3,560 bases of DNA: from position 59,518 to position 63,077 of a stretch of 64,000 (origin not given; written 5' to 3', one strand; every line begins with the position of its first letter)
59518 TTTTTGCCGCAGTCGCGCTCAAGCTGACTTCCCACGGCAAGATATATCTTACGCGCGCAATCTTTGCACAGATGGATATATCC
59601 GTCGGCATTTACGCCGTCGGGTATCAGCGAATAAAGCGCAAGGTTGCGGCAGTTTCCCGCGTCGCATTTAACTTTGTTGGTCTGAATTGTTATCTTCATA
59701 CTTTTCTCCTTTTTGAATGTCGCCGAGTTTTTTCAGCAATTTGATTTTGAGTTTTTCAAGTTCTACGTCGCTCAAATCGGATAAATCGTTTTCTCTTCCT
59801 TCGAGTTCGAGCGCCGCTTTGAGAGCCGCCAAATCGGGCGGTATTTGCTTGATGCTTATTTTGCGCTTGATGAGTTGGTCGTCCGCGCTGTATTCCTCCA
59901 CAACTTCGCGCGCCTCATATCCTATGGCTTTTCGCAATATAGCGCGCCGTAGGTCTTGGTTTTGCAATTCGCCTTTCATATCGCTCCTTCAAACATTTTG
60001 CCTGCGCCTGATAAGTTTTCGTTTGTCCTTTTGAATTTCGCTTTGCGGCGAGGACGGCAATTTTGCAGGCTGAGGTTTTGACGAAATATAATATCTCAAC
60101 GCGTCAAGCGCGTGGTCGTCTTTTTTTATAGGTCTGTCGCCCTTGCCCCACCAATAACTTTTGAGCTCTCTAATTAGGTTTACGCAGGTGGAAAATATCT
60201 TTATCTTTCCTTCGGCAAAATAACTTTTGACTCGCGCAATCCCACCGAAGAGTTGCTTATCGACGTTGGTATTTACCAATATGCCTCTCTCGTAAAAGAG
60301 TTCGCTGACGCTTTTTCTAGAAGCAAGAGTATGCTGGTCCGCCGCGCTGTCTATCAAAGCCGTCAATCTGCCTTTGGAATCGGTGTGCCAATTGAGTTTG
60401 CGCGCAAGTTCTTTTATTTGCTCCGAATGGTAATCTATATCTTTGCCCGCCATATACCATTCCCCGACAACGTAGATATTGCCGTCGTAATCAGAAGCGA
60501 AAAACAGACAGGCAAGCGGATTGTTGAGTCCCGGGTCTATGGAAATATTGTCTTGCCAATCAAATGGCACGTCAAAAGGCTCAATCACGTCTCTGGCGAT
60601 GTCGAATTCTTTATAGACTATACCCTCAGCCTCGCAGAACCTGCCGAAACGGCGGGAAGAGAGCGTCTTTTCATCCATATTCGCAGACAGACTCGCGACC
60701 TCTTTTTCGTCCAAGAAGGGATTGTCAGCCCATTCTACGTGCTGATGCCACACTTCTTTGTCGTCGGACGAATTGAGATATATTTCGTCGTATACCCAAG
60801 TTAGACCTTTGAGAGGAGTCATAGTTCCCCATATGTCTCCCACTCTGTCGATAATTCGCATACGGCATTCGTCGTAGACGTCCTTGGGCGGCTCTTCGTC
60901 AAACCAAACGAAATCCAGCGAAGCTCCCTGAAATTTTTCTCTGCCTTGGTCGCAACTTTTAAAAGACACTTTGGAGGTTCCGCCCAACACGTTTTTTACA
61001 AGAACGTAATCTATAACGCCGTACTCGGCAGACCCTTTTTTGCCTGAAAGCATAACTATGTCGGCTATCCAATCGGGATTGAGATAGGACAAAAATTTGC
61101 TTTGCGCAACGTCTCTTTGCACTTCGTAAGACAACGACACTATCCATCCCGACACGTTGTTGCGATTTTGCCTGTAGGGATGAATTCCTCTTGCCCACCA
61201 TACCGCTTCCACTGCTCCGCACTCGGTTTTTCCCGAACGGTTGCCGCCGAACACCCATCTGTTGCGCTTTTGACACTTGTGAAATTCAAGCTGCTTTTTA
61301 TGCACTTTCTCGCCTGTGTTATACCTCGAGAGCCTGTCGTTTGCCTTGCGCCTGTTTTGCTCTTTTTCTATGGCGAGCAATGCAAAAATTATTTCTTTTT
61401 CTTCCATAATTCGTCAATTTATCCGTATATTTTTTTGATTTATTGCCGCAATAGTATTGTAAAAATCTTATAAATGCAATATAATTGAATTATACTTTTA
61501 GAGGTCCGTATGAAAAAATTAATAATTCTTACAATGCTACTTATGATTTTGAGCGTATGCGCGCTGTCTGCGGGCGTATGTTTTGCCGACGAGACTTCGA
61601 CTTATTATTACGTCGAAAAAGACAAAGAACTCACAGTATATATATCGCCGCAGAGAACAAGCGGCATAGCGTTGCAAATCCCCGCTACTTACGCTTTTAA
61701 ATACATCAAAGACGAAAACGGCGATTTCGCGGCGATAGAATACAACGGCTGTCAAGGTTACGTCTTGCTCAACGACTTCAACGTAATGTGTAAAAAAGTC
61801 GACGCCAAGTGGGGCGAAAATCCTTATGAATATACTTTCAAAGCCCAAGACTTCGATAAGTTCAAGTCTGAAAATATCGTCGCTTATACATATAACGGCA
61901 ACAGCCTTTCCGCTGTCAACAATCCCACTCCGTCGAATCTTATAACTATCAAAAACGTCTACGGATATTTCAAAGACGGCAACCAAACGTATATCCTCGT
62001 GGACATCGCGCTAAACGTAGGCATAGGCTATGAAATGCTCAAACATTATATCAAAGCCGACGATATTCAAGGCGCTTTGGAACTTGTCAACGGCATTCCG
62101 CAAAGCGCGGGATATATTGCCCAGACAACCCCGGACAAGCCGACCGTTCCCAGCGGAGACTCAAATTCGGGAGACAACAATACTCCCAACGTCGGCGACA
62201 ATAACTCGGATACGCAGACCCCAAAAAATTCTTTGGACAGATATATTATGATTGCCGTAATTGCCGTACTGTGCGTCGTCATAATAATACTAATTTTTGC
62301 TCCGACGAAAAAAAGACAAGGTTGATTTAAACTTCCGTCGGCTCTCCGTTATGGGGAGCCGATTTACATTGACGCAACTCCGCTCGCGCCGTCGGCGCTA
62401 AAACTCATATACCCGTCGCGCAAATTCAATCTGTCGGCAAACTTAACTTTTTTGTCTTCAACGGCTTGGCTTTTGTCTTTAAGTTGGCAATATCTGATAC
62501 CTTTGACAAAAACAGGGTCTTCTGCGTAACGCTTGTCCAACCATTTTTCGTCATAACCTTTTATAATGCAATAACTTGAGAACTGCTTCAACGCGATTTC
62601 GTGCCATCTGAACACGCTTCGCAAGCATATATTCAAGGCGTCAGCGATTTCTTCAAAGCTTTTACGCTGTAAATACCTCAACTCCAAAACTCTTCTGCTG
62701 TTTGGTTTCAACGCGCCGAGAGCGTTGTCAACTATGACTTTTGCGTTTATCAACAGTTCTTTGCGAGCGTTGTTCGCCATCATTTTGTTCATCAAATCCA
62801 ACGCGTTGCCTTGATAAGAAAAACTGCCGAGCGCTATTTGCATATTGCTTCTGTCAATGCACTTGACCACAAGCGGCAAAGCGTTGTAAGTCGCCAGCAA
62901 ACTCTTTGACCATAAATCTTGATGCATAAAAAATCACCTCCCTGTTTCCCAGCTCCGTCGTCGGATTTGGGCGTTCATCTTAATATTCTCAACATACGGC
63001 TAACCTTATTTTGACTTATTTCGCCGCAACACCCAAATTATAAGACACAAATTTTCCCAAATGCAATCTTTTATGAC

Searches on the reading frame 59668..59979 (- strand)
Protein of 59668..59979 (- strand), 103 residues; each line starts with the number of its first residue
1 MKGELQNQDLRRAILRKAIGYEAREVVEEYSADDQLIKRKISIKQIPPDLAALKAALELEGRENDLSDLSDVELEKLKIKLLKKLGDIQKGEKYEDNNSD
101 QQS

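Call 6: search_protein_families(library=pfam, proteins=[window:59668-59979:-], max_evalue=0.01)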
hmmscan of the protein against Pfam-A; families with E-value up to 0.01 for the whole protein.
window:59668-59979:- (103 aa): 0 families

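Call 7: search_protein_families(library=phrogs, proteins=[window:59668-59979:-], max_evalue=0.001)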
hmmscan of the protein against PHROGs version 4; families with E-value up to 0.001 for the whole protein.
window:59668-59979:- (103 aa): 1 family
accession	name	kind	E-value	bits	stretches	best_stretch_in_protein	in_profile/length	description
phrog_309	-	head and packaging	0.00012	23.2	1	4-59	192-244/319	terminase small subunit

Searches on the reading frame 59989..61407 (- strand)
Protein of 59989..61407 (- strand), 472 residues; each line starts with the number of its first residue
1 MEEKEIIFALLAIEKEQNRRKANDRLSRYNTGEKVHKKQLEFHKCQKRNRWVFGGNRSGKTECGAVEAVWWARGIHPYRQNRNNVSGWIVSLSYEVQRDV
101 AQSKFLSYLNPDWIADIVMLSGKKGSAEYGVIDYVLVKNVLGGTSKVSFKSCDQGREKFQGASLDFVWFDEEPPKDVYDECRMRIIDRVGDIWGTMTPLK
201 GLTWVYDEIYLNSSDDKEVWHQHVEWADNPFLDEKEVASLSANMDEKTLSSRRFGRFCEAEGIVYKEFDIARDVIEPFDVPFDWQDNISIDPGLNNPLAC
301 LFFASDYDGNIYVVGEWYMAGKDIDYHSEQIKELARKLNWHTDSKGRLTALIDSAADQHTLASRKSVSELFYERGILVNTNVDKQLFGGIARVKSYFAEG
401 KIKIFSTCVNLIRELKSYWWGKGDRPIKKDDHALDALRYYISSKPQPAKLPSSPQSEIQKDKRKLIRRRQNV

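Call 6: search_protein_families(library=pfam, proteins=[window:59989-61407:-], max_evalue=0.01)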
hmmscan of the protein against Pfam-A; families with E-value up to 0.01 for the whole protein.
window:59989-61407:- (472 aa): 4 families
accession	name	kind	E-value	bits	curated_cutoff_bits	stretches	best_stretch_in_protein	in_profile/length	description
PF03237.21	Terminase_6N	-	2.2e-13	50.8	22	1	54-271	4-214/215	Terminase large subunit, T4likevirus-type, N-terminal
PF17289.8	Terminase_6C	-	9.9e-10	39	22.6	1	288-443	1-154/155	Terminase RNaseH-like domain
PF04466.19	Terminase_3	-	0.00016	21.8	23.2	1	145-240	80-183/201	Phage terminase large subunit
PF17288.8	Terminase_3C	-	0.0049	17.7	26.7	0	392-442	95-154/155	Terminase RNAseH like domain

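Call 7: search_protein_families(library=phrogs, proteins=[window:59989-61407:-], max_evalue=0.001)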
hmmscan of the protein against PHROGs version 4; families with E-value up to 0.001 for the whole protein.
window:59989-61407:- (472 aa): 7 families
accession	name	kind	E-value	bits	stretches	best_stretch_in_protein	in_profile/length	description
phrog_2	-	head and packaging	4.3e-31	109.4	1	36-445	267-593/807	terminase large subunit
phrog_5653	-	head and packaging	1.5e-21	78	1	257-444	3-180/199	terminase large subunit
phrog_31467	-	unknown function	1.6e-20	74.7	1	36-236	42-257/261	-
phrog_10250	-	head and packaging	4.4e-16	60.3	1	243-442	4-213/228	terminase large subunit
phrog_6672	-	head and packaging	4.6e-07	30.5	1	395-444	73-129/145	terminase large subunit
phrog_3717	-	head and packaging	2.9e-06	28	1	181-272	143-239/277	terminase large subunit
phrog_30463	-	unknown function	0.00011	23.8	1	388-440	17-69/101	-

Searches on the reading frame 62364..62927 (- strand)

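Call 7: search_protein_families(library=phrogs, proteins=[window:62364-62927:-], max_evalue=0.001)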
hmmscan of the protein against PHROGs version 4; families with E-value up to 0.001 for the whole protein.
window:62364-62927:- (187 aa): 3 families
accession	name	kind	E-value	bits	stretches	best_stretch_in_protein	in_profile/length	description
phrog_36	-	transcription regulation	2.1e-12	48.1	1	50-123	117-190/220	transcriptional regulator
phrog_248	-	transcription regulation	7.5e-05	23.9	1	63-122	80-139/161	transcriptional activator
phrog_1558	-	unknown function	0.0003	21.7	1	79-119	125-167/178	-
